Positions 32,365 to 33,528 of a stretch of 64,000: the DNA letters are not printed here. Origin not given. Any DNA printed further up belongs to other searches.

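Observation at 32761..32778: RNxxxH (HEPN-type) motif in the terminal gene of the operon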

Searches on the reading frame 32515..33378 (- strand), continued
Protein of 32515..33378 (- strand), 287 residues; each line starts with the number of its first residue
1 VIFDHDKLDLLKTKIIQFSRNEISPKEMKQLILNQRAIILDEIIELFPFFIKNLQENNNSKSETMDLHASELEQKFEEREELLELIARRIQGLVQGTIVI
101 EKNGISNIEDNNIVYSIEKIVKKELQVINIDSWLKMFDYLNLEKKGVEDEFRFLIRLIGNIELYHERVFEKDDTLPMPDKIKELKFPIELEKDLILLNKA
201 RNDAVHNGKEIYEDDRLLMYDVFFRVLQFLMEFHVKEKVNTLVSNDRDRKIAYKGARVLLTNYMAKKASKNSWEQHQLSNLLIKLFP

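Call 31: search_protein_families(library=pfam, proteins=[P0028, P0029, P0034, P0041, P0050, P0060, P0070, P0027, P0108, P0114], max_evalue=1)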
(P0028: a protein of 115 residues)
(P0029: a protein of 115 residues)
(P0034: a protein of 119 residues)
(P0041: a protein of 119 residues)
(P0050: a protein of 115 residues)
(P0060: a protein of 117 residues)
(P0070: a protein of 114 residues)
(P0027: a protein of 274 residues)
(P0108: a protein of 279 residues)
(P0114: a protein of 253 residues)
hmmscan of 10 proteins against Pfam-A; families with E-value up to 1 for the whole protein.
P0028 (115 aa): 1 family
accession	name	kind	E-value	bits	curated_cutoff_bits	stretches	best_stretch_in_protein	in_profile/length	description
PF22413.2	OGT_N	-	0.051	14.1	27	1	11-44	37-70/72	Methylated DNA-protein cysteine MeTransferase OGT N-terminal domain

P0029 (115 aa): 2 families
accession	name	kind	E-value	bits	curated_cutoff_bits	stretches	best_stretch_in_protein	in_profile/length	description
PF23202.1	PAH_ZNF598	-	0.064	14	25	1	9-64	6-69/83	ZNF598 PAH domain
PF05335.18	DUF745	-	0.19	11.9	33.3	1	69-113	113-157/183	Protein of unknown function (DUF745)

P0034 (119 aa): 10 families
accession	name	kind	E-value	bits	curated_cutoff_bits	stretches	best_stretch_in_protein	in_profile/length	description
PF19103.5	DUF5790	-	0.017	16.2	26.8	0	63-104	67-108/126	Family of unknown function (DUF5790)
PF05531.17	NPV_P10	-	0.022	15.7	29.8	1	73-112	27-66/75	Nucleopolyhedrovirus P10 protein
PF14771.11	DUF4476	-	0.081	13.7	22.5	0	6-47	9-47/91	Domain of unknown function (DUF4476)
PF18199.6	Dynein_C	-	0.082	12.6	25.7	1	38-108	26-91/309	Dynein heavy chain C-terminal domain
PF07544.18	Med9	-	0.084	13.4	26.9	0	19-52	33-66/80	RNA polymerase II transcription mediator complex subunit 9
PF05335.18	DUF745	-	0.15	12.2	33.3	1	80-113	124-157/183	Protein of unknown function (DUF745)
PF18977.5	DUF5713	-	0.16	12.8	27.3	1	45-102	21-77/107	Family of unknown function (DUF5713)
PF05225.22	HTH_psq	-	0.2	11.9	20.4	1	23-43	4-24/45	helix-turn-helix, Psq domain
PF13720.11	Acetyltransf_11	-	0.42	11.5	24.5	0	9-60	21-74/82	Udp N-acetylglucosamine O-acyltransferase; Domain 2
PF14712.11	Snapin_Pallidin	-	0.54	11.2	29.6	0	7-53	39-86/89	Snapin/Pallidin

P0041 (119 aa): 1 family
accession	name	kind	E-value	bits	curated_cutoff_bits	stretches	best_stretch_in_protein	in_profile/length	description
PF02172.21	KIX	-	0.016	15.9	27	1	51-115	13-80/81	KIX domain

P0050 (115 aa): 2 families
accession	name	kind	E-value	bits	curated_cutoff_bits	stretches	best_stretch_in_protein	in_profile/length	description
PF10444.14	Nbl1_Borealin_N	-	0.065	13.3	24.4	1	83-102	4-23/57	Nbl1 / Borealin N terminal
PF17708.6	Gasdermin_C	-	0.11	13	36.3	1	4-37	21-55/172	Gasdermin PUB domain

P0060 (117 aa): 7 families
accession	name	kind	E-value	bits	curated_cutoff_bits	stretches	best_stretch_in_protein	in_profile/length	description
PF20292.4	MC7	-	0.012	16.1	27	1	19-64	8-49/69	ABC-three component (ABC-3C) system Middle Component 7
PF15969.10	RexA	-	0.012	15.7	25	1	11-98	7-93/235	Intracellular sensor of Lambda phage, Abi component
PF25234.1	Periphilin_C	-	0.046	14.5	27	1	5-63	32-78/84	Periphilin C-terminal domain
PF17111.11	PigL_N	-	0.047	13.5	27.2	1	6-73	27-98/209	Pigment biosynthesis cluster protein PigL N-terminal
PF05370.16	DUF749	-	0.082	13.5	25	1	76-113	44-81/87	Domain of unknown function (DUF749)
PF07989.16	Cnn_1N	-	0.09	13.4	28.5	1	71-106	37-72/74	Centrosomin N-terminal motif 1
PF19111.5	DUF5798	-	0.41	11.3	27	1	58-106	15-65/89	Family of unknown function (DUF5798)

P0070 (114 aa): 6 families
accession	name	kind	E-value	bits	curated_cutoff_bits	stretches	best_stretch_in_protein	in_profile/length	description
PF05531.17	NPV_P10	-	0.018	16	29.8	1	9-69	4-66/75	Nucleopolyhedrovirus P10 protein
PF22766.2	ZW10_C2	-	0.025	15.1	27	1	7-110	13-114/152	ZW10 C-terminal helical domain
PF20369.3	DUF6664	-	0.066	14.3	27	0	57-107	39-87/105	Family of unknown function (DUF6664)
PF14942.11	Muted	-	0.19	12.3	26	0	41-112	51-122/146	Organelle biogenesis, Muted-like protein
PF13499.12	EF-hand_7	-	0.39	11.5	30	1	5-45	23-62/67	EF-hand domain pair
PF04356.17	DUF489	-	0.58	10.6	26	0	75-113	73-111/192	Protein of unknown function (DUF489)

P0027 (274 aa): 4 families
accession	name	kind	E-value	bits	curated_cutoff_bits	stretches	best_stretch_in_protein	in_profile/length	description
PF11977.14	RNase_Zc3h12a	-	2.3e-06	27.9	23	1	139-266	5-139/154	Zc3h12a-like Ribonuclease NYN domain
PF09861.14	Lar_N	-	0.0048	16.6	23.3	1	168-208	81-122/204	Lactate racemase N-terminal domain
PF16953.11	PRORP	-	0.011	15.8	39.1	1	106-240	28-167/242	Protein-only RNase P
PF04356.17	DUF489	-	0.084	13.3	26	1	80-132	68-120/192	Protein of unknown function (DUF489)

P0108 (279 aa): 3 families
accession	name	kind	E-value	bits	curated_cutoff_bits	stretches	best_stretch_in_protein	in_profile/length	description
PF11977.14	RNase_Zc3h12a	-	9e-07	29.2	23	1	154-276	4-137/154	Zc3h12a-like Ribonuclease NYN domain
PF05384.16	DegS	-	0.045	13.7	27.6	1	6-96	19-105/159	Sensor protein DegS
PF05166.18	YcgL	-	0.11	13.3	25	0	154-191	31-68/73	YcgL domain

P0114 (253 aa): 5 families
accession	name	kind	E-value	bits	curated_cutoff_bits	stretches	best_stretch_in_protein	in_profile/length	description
PF14129.11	DUF4296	-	0.0065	17.4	27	1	7-77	8-79/87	Domain of unknown function (DUF4296)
PF20781.2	TssR_C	-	0.058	14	25.7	1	11-63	4-57/141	TssR C-terminal domain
PF05335.18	DUF745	-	0.11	12.7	33.3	1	75-118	115-158/183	Protein of unknown function (DUF745)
PF08293.16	MRP-S33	-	0.12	13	25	1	19-76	3-57/87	Mitochondrial ribosomal subunit S27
PF22840.2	CATSPERG_NTD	-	0.19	12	27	1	10-51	17-58/159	CATSPERG N-terminal domain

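Call 44: find_encoding_contigs(protein=P0113, flank=10000, max_places=3)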
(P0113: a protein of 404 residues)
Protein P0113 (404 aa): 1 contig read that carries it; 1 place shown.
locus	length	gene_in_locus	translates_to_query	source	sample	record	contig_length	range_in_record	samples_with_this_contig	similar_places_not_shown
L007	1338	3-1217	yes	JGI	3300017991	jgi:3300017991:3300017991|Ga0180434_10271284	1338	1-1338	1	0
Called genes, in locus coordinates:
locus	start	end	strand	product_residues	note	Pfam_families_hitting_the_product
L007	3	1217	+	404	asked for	?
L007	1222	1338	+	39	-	?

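Call 45: find_encoding_contigs(protein=P0024, flank=10000, max_places=3)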
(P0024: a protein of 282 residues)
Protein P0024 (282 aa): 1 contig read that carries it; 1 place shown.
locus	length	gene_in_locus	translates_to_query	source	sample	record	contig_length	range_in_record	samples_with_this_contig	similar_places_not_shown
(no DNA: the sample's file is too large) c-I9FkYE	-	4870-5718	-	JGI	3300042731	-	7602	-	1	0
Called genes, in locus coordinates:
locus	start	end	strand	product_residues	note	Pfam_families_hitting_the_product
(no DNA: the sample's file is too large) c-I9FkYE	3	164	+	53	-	?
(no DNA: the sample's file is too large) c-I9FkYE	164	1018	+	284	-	-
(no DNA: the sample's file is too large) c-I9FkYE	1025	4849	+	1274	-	-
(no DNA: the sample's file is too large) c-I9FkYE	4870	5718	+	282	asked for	-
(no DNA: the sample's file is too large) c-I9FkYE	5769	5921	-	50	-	-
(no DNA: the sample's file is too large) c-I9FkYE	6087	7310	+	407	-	-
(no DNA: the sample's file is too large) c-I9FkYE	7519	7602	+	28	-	?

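Call 46: find_encoding_contigs(protein=P0026, flank=10000, max_places=3)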
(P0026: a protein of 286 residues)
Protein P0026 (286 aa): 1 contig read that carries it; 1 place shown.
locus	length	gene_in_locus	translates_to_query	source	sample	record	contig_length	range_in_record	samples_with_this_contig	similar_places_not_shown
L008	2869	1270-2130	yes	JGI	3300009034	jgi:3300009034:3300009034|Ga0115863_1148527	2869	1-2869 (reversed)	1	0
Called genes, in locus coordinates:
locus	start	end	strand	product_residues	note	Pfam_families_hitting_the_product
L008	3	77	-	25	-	?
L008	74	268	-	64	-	-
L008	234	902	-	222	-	PF13412:HTH_24 (weak)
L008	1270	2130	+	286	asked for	-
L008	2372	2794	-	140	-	-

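Call 47: find_encoding_contigs(protein=P0027, flank=10000, max_places=3)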
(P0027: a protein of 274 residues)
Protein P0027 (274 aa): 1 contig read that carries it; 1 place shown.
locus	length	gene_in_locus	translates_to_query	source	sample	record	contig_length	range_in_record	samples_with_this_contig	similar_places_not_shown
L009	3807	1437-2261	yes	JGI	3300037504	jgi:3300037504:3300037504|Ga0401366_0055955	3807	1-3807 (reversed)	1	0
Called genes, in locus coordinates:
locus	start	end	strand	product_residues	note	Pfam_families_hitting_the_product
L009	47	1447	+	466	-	-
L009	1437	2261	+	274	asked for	PF11977:RNase_Zc3h12a (weak)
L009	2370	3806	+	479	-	?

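Call 48: find_encoding_contigs(protein=P0028, flank=10000, max_places=3)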
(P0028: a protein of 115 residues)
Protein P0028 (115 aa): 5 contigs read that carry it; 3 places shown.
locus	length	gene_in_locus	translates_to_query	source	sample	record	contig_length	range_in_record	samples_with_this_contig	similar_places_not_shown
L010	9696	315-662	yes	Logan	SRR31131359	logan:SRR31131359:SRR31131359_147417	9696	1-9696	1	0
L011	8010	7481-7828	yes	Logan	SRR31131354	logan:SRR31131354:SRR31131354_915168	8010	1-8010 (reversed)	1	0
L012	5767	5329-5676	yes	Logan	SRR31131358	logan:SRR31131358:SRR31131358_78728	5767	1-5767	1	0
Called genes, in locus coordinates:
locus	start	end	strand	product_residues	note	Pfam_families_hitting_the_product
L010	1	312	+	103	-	?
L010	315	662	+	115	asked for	-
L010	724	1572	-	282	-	PF00899:ThiF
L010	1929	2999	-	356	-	-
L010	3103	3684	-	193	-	-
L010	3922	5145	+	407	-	-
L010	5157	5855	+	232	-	-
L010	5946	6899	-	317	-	PF01699:Na_Ca_ex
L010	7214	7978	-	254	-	PF02146:SIR2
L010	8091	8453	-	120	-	-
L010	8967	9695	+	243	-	?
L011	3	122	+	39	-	?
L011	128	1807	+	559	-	-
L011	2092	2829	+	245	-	-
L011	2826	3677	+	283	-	-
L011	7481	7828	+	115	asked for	-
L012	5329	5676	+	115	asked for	-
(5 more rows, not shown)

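Call 49: search_protein_families(library=ncbifam, proteins=[window:32515-33378:-], max_evalue=1)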
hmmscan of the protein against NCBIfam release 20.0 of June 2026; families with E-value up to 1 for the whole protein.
window:32515-33378:- (287 aa): 3 families
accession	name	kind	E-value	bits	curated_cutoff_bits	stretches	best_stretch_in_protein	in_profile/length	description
NF006665.0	PRK09209.1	equivalog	0.0099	14.2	1057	1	237-285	142-190/761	ribonucleoside-diphosphate reductase subunit alpha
NF047341.1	lactose_RbsR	equivalog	0.027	13.8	382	1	37-112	65-140/331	ribose utilization transcriptional repressor RbsR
NF007254.0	PRK09701.1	equivalog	0.078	12.1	335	1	51-137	42-120/311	D-allose transporter substrate-binding protein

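Call 50: search_protein_families(library=phrogs, proteins=[window:32515-33378:-], max_evalue=1)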
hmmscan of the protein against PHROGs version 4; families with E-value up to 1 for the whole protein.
window:32515-33378:- (287 aa): 2 families
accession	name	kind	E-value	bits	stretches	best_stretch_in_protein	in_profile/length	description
phrog_3987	-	DNA, RNA and nucleotide metabolism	0.032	13.8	1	238-285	128-176/467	ribonucleotide reductase large subunit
phrog_11498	-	unknown function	0.18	13.3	1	36-87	12-63/100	-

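Call 67: list_cluster_members(proteins=[P0016, P0018, P0019, P0021, P0024, P0026, P0037, P0027, P0028, P0065])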
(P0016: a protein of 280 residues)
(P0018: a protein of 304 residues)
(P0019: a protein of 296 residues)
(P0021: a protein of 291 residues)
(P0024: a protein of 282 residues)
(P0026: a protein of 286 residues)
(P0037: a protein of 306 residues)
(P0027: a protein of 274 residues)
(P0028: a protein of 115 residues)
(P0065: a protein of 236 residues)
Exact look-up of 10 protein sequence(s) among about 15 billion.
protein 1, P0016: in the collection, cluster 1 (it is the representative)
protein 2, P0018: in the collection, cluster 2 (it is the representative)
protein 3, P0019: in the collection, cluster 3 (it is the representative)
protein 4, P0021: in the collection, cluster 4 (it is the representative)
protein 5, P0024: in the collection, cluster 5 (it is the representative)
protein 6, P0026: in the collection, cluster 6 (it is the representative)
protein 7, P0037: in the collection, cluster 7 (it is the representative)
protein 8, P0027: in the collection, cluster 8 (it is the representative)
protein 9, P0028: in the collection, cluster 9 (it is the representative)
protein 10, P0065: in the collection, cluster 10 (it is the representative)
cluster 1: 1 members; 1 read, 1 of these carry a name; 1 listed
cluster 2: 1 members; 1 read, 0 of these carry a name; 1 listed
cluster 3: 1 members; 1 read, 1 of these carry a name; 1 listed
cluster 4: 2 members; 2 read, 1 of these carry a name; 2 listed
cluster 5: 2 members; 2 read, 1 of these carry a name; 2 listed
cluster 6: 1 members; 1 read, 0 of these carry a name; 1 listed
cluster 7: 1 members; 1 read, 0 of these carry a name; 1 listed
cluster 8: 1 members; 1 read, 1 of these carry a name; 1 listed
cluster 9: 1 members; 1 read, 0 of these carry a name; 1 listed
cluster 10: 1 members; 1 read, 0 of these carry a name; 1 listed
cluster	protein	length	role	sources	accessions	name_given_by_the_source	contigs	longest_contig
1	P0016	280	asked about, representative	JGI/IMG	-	hypothetical protein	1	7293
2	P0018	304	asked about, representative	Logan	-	-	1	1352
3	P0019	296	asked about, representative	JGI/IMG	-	hypothetical protein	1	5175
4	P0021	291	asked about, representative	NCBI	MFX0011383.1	MAG: hypothetical protein ACFE9R_13800 [Candidatus Hermodarchaeota archaeon]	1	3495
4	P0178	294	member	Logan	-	-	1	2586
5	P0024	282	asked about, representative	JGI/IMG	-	hypothetical protein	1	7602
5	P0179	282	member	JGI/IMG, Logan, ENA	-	-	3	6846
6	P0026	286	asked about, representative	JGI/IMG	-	-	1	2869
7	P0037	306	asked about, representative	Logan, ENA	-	-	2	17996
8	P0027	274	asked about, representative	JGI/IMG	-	hypothetical protein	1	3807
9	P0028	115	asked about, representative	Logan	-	-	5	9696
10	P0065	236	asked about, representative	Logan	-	-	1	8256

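Call 68: find_encoding_contigs(protein=P0037, flank=9000, max_places=2)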
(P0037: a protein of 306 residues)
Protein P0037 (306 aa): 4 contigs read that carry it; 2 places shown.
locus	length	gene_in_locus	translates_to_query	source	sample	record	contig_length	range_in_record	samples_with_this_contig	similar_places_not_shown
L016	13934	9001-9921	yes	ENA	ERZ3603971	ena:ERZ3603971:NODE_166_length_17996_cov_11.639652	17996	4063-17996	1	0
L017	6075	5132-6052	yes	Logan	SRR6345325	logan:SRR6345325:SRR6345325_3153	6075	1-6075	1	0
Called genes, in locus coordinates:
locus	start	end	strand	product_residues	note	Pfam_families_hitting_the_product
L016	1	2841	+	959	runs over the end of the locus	PF13176:TPR_7 (faint), PF00515:TPR_1 (faint), PF07719:TPR_2 (faint), PF13181:TPR_8 (faint), PF13374:TPR_10 (faint), PF13424:TPR_12 (weak)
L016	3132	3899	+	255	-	PF02646:RmuC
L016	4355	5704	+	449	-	PF03235:GmrSD_N, PF01844:HNH (weak)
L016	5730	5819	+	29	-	-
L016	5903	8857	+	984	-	PF13304:AAA_21 (faint), PF13476:AAA_23 (weak), PF02463:SMC_N (weak)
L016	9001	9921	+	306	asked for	-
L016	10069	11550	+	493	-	PF12706:Lactamase_B_2, PF07521:RMMBL (faint)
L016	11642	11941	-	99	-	-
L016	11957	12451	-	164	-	-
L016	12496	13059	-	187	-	-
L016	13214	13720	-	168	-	-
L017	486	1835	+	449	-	PF03235:GmrSD_N, PF01844:HNH (weak)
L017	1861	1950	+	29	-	-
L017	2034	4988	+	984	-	PF13304:AAA_21 (faint), PF13476:AAA_23 (weak), PF02463:SMC_N (weak)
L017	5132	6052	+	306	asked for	-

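Call 69: find_encoding_contigs(protein=P0065, flank=8000, max_places=2)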
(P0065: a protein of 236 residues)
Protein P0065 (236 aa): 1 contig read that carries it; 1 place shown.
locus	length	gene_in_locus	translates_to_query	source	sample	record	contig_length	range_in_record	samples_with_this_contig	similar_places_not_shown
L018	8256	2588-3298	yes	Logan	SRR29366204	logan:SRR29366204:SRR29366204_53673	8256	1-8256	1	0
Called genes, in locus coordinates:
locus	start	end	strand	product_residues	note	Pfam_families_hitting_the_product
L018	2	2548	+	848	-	?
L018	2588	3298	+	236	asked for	-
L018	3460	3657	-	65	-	-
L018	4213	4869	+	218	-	-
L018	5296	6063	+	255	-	-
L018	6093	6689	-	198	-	PF00025:Arf, PF00071:Ras, PF03029:ATP_bind_1 (faint), PF04670:Gtr1_RagA (weak), PF08477:Roc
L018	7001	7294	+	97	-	-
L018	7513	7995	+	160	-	PF00534:Glycos_transf_1, PF13692:Glyco_trans_1_4, PF13524:Glyco_trans_1_2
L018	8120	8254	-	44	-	?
